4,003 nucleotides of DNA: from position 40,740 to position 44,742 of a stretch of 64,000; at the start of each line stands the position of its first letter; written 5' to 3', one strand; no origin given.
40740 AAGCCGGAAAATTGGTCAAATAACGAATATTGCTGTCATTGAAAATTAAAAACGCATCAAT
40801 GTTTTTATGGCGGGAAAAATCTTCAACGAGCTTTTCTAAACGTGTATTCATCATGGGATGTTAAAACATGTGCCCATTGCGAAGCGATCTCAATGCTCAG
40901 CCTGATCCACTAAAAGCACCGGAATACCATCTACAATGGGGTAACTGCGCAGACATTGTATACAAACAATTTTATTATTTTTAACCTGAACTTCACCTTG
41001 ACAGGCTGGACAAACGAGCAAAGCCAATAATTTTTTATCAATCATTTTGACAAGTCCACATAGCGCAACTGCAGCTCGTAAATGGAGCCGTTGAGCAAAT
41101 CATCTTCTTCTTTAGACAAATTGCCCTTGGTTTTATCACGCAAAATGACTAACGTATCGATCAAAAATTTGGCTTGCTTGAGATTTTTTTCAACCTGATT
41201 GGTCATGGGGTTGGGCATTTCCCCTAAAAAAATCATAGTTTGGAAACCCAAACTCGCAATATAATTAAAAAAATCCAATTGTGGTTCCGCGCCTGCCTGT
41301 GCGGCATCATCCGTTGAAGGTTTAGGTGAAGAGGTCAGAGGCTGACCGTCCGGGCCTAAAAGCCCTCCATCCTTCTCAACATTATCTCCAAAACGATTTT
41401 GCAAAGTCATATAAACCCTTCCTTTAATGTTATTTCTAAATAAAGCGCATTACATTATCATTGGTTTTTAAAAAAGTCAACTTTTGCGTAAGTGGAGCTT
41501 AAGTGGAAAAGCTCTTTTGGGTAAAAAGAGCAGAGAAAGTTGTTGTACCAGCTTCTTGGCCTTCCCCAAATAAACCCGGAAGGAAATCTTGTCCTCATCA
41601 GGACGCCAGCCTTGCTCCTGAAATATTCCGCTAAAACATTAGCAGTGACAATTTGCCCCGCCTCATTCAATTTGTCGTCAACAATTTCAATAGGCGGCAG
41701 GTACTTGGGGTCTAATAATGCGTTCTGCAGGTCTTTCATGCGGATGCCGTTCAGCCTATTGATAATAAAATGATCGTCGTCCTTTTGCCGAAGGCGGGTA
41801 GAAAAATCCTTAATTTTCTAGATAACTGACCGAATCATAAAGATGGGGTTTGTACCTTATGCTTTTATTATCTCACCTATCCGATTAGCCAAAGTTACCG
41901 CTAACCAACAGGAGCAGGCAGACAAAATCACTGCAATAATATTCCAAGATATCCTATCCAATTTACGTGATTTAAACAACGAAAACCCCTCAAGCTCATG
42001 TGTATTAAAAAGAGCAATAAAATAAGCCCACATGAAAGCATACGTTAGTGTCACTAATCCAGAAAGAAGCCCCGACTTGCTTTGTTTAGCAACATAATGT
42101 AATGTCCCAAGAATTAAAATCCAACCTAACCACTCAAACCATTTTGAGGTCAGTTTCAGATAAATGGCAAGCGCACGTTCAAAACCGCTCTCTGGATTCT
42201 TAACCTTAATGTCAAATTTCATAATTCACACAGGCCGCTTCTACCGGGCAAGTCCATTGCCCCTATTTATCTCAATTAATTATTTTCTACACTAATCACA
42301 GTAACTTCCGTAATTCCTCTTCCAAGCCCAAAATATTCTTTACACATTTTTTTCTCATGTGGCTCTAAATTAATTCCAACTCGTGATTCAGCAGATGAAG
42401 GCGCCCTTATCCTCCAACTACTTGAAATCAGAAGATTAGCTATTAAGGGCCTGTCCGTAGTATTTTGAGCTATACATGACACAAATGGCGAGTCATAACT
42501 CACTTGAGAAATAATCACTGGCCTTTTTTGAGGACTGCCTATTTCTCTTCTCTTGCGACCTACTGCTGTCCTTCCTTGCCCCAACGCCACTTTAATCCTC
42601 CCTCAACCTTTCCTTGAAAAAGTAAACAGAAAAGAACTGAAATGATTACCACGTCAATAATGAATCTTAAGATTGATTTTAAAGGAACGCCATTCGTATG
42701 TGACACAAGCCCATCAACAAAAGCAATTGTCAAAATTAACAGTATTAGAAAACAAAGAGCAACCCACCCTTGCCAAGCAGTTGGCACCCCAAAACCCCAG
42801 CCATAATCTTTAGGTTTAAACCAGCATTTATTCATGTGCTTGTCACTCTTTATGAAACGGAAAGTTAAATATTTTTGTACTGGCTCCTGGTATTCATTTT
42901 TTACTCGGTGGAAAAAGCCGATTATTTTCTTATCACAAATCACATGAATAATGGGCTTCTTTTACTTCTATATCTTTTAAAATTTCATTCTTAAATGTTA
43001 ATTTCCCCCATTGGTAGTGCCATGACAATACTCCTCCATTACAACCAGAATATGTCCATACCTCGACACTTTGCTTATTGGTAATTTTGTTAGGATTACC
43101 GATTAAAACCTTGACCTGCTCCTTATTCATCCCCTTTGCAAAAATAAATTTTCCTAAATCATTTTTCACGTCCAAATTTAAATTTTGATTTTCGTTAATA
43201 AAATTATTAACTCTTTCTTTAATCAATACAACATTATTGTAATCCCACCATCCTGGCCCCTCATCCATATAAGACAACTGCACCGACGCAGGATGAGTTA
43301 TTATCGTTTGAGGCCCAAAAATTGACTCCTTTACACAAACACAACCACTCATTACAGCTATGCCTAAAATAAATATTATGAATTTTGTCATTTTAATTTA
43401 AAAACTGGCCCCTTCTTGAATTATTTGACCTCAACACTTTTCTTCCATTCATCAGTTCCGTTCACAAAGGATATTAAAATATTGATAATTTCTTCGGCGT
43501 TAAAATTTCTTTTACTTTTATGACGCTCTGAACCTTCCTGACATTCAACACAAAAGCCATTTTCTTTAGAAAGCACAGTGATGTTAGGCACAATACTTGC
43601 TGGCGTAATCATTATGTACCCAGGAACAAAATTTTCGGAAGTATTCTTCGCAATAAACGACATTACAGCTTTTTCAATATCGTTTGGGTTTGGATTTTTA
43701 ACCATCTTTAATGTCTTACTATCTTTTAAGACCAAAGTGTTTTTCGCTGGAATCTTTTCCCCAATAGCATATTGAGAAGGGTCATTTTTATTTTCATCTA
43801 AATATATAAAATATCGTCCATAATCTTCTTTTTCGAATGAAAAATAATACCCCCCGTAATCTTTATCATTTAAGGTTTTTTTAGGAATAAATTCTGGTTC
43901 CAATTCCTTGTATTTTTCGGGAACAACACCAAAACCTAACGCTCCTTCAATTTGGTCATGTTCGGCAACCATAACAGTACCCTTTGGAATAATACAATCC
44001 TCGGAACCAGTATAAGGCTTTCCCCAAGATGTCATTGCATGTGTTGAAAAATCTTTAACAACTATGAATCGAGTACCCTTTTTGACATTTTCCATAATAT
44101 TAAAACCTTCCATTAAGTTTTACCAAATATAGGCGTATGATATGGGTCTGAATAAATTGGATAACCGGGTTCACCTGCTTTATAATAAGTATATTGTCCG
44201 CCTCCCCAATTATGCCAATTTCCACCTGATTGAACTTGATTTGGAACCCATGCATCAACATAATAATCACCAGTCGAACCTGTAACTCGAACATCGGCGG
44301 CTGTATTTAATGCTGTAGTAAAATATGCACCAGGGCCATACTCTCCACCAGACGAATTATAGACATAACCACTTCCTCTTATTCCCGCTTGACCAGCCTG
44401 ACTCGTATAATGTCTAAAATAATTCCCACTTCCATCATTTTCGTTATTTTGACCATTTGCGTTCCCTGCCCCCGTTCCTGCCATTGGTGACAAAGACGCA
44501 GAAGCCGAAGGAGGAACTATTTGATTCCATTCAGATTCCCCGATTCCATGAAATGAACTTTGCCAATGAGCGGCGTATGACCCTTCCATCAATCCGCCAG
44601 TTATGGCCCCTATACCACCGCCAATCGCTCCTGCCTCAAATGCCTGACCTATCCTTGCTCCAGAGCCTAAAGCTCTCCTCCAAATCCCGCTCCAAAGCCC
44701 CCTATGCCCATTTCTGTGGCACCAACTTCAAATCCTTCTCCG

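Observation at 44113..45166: Orphan Rhs C-terminal toxin cassette, truncated at the 5' end and broken by two -1 frameshifts, with an ART-HYD1-like tip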

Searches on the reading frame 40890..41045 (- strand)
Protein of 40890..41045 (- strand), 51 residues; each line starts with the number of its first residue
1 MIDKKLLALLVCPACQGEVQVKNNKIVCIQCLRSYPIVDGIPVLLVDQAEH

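Call 7: search_protein_families(library=pfam, proteins=[window:40890-41045:-], max_evalue=0.001)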
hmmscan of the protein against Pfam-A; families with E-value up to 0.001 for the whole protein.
window:40890-41045:- (51 aa): 2 families
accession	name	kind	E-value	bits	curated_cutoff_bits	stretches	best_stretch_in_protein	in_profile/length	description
PF03966.22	Trm112p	-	8.9e-10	38.8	22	1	3-40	1-40/40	Trm112p-like protein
PF23475.1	zf-Tbcl_FmdE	-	0.00069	19.5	23.2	0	27-40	9-22/35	FmdE treble clef zinc finger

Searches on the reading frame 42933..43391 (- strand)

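Call 6: search_protein_families(library=pfam, proteins=[window:42933-43391:-], max_evalue=0.1)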
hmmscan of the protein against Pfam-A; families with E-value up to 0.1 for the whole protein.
window:42933-43391:- (152 aa): 2 families
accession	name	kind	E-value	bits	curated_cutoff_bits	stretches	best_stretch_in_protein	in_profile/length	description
PF20094.4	GWxTD_dom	-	0.051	13.8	26.9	1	93-125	105-138/172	GWxTD domain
PF04355.18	BamE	-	0.07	13.4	23.2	0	86-114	14-41/71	Outer membrane protein assembly factor BamE domain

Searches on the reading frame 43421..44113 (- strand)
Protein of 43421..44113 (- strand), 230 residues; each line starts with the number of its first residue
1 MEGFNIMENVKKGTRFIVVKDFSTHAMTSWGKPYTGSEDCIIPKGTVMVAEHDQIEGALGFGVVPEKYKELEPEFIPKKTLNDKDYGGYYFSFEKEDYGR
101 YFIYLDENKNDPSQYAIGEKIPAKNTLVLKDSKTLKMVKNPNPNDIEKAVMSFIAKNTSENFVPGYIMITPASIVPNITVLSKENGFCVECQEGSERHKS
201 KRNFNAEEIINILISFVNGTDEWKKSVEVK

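Call 6: search_protein_families(library=pfam, proteins=[window:43421-44113:-], max_evalue=0.1)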
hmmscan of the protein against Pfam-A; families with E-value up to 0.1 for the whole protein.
window:43421-44113:- (230 aa): 0 families

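Call 8: search_protein_families(library=ncbifam, proteins=[window:43421-44113:-], max_evalue=0.1)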
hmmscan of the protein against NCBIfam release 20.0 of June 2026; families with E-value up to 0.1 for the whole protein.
window:43421-44113:- (230 aa): 0 families

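Call 11: find_encoding_contigs(protein=window:43421-44113:-, flank=10000, max_places=6)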
Protein window:43421-44113:- (230 aa): no gene with exactly this product is on record in the collection.

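Call 14: find_homologous_proteins(query=window:43421-44113:-, max_evalue=0.001)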
Query window:43421-44113:- (230 aa): 5 proteins with E <= 0.001 among 153 candidates.
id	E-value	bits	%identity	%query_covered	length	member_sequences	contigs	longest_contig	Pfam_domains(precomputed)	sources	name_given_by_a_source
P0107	3.1e-147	506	100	97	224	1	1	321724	-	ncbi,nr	ncbi:MAG: hypothetical protein HQL12_00860 [Candidatus Omnitrophica bacterium]|nr:hypothetical prote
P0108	2.4e-114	399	78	97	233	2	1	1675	-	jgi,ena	-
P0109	2.8e-86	307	62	96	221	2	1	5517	-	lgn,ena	-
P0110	3.8e-76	274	57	97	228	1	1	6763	-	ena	-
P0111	6.9e-26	109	56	39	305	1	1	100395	PF14317.13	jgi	-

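Call 15: find_encoding_contigs(protein=P0107, flank=10000, max_places=4)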
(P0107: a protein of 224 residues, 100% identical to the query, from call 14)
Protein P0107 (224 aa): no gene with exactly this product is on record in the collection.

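Call 16: find_encoding_contigs(protein=P0109, flank=10000, max_places=4)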
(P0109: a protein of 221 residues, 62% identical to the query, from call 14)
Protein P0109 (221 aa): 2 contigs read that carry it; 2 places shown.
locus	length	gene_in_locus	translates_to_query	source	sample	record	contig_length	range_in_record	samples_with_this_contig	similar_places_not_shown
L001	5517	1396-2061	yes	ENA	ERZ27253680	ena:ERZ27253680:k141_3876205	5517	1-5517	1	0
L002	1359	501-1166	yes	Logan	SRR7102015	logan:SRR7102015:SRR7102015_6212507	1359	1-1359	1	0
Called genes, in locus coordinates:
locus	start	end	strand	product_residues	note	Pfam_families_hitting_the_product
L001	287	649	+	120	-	-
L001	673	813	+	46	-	-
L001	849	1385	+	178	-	-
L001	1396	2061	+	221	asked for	-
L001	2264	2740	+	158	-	-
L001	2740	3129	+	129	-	-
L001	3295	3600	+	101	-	-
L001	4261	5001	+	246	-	-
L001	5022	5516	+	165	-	?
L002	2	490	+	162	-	?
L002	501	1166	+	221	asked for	-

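Call 17: find_encoding_contigs(protein=P0110, flank=10000, max_places=4)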
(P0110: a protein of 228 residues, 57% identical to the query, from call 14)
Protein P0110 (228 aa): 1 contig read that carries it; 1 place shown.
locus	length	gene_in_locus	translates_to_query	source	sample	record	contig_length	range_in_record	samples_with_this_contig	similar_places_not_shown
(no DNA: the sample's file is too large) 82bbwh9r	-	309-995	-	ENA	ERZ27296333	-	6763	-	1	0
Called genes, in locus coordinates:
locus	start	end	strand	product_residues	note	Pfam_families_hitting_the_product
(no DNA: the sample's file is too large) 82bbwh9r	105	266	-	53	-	-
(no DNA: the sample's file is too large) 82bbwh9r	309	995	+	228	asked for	-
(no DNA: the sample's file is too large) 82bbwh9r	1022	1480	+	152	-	PF06271:RDD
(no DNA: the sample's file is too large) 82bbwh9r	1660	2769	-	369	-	PF03739:LptF_LptG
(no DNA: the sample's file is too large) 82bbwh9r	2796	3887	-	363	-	PF03739:LptF_LptG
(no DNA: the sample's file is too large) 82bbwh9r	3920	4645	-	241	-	PF18912:DZR_2, PF00156:Pribosyltran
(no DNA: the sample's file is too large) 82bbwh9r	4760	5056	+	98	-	-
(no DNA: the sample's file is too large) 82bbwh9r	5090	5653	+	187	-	PF00156:Pribosyltran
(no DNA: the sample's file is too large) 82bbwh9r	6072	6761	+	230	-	?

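Call 18: find_encoding_contigs(protein=P0108, flank=10000, max_places=4)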
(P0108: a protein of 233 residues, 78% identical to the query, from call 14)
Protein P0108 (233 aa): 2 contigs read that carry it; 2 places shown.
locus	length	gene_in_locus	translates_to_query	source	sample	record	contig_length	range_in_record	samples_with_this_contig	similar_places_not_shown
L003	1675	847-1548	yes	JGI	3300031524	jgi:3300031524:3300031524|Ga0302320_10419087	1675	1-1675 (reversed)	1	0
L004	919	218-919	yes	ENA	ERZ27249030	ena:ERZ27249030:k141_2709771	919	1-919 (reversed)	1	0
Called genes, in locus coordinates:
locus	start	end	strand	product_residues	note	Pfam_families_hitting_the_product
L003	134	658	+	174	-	PF01797:Y1_Tnp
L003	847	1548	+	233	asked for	-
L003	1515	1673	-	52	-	?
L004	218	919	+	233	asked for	?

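Call 57: predict_structure(alignment_id=A4)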
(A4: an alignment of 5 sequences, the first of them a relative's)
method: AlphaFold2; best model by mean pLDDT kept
length: 224 residues; sequences in the alignment: 5
mean_pLDDT: 75.5   pTM: 0.49
mean pLDDT of the five models: 75.5, 74.9, 65.2, 61.7, 57.5
residues with pLDDT >= 90: 30; 70-90: 125; 50-70: 50; < 50: 19
segments of 3 or more residues with pLDDT < 50: 24-27, 101-108, 110-115
pLDDT, mean of each block of 10 residues (from residue 1): 75 81 53 77 81 79 66 64 74 71 47 55 84 88 89 74 77 85 86 87 92 81 61
secondary structure, 60 per line:
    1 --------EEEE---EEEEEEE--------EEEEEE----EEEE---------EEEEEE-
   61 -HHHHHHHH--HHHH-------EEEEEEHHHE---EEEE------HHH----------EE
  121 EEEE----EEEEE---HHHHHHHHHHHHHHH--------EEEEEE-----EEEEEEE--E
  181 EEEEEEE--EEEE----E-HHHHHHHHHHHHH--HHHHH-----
elements in order: E9-12 E16-22 E31-36 E41-44 E54-59 H62-69 H72-75 E83-88 E96-99 E119-124 E129-133 H137-151 E160-165 E171-177 E180-187 E190-193 H200-212 H215-219

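Call 60: fold_search(model_id=the predicted structure, library=pdb)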
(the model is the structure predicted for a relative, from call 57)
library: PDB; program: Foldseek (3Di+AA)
matches with E <= 10: 348; with E <= 0.001: 0
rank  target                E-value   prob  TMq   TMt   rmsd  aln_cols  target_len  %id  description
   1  5hac_B                1.7e-01  0.06  0.12  0.11  18.1       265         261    6  Crystal structure of Proliferating Cell Nuclear Antigen from Leishmania donovani at 2.95 A resolution (released 2016-03-23)
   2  5tup_A                1.8e-01  0.05  0.12  0.11  18.2       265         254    8  X-ray Crystal Structure of the Aspergillus fumigatus Sliding Clamp (released 2017-02-22)
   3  6u08_D                2.0e-01  0.97  0.30  0.50   4.3       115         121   12  Double-stranded DNA-specific cytidine deaminase type VI secretion system effector and cognate immunity complex from Bu (released 2020-07-15)
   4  8p9o_A                2.0e-01  0.06  0.13  0.13  17.9       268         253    7  PCNA from Chaetomium thermophilum in complex with PolD3 peptide (released 2023-12-13)
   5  5hac_E                2.0e-01  0.06  0.13  0.12  18.0       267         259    9  Crystal structure of Proliferating Cell Nuclear Antigen from Leishmania donovani at 2.95 A resolution (released 2016-03-23)
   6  2lcs_MODEL_1_A        2.8e-01  0.94  0.23  0.64   5.2       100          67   10  Yeast Nbp2p SH3 domain in complex with a peptide from Ste20p (released 2012-02-01)
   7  5che_C                3.4e-01  0.07  0.15  0.13  15.8       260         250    8  Crystal structure of Arabidopsis glutamyl-tRNA reductase in complex with its regulatory proteins (released 2016-02-03)
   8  6hvo_A                3.8e-01  0.04  0.13  0.12  18.6       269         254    7  Crystal structure of human PCNA in complex with three peptides of p12 subunit of human polymerase delta (released 2019-01-23)
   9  2zvm_C                4.5e-01  0.04  0.13  0.12  18.7       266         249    7  Crystal structure of PCNA in complex with DNA polymerase iota fragment (released 2009-02-10)
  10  6u08_B                5.0e-01  0.90  0.32  0.53   4.3       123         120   12  Double-stranded DNA-specific cytidine deaminase type VI secretion system effector and cognate immunity complex from Bu (released 2020-07-15)
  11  6w9w                  5.0e-01  0.04  0.13  0.12  18.2       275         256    6  R80A PCNA mutant defective in BIR (released 2020-09-23)
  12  8q7i_A                5.0e-01  0.04  0.13  0.12  18.4       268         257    7  PCNA from Chaetomium thermophilum in complex with Fen1 peptide (released 2023-12-13)
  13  3d8k_A                5.3e-01  0.06  0.17  0.12  20.5       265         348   10  Crystal structure of a phosphatase from a toxoplasma gondii (released 2008-06-17)
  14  6o09_K                5.6e-01  0.04  0.13  0.12  17.7       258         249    8  Structure of AtPCNA in complex with the PIP motif of ATXR6 (released 2019-03-27)
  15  6u08_F                5.9e-01  0.80  0.29  0.48   5.1       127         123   13  Double-stranded DNA-specific cytidine deaminase type VI secretion system effector and cognate immunity complex from Bu (released 2020-07-15)
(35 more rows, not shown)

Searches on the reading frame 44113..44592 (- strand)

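Call 12: search_protein_families(library=pfam, proteins=[window:44113-44592:-], max_evalue=1)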
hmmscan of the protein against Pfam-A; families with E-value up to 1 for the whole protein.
window:44113-44592:- (159 aa): 1 family
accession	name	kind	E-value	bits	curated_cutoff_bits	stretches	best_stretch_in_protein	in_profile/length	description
PF15633.11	Tox-ART-HYD1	-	0.024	15.7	25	1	60-94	2-38/97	HYD1 signature containing ADP-ribosyltransferase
